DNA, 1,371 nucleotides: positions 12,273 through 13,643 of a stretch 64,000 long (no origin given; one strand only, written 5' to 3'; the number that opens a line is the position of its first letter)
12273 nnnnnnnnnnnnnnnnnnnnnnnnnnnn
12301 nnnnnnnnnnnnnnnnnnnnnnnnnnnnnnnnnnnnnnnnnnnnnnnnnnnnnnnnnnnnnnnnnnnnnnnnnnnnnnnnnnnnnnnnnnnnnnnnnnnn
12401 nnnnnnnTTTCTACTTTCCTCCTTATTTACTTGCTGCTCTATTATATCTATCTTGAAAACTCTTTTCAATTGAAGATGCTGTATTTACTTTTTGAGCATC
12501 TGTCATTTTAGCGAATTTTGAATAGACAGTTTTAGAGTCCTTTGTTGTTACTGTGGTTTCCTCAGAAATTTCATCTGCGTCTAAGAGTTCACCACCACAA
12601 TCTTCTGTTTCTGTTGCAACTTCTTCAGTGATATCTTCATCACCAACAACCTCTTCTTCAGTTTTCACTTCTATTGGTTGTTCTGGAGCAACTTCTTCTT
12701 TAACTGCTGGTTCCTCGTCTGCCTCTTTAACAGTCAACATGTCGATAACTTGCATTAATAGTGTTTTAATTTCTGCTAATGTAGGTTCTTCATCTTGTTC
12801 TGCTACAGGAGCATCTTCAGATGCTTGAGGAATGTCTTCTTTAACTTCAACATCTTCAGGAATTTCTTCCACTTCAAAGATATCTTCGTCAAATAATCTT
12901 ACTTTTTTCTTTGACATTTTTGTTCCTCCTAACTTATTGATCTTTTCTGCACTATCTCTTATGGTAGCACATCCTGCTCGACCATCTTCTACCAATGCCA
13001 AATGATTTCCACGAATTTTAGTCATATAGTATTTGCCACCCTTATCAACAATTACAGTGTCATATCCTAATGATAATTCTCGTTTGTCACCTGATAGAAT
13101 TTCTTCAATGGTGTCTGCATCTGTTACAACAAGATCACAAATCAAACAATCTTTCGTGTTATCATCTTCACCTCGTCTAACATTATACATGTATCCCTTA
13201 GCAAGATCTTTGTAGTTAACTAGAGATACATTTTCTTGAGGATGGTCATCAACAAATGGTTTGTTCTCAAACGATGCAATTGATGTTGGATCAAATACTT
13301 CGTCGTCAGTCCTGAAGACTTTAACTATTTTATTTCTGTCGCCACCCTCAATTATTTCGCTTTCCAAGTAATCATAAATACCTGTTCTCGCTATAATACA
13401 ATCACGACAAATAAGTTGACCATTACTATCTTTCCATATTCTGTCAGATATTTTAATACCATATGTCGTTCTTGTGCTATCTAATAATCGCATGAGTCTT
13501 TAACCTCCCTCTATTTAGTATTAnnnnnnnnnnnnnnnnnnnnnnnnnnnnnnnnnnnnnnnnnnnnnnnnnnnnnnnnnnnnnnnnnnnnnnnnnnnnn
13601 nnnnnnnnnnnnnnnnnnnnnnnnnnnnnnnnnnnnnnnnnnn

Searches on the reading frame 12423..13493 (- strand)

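Call 25: search_protein_families(library=phrogs, proteins=[window:12423-13493:-], max_evalue=0.001)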
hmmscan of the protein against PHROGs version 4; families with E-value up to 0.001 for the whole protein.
window:12423-13493:- (356 aa): 7 families
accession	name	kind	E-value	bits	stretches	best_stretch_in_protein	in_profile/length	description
phrog_530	-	head and packaging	5.8e-50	171.6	1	21-313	35-314/390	head maturation protease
phrog_1961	-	unknown function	2.1e-46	159.9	1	21-326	15-314/417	-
phrog_16985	-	unknown function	1.6e-45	157.1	1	10-196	4-189/436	-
phrog_12864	-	head and packaging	2.5e-34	120.1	1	8-253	29-284/468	head maturation protease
phrog_3778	-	head and packaging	2.2e-26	93.9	2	21-84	161-224/593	head maturation protease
phrog_2229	-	head and packaging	3.3e-22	80.4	1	21-341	18-332/428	head maturation protease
phrog_30637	-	unknown function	6.5e-06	25.2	1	25-188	745-912/1119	-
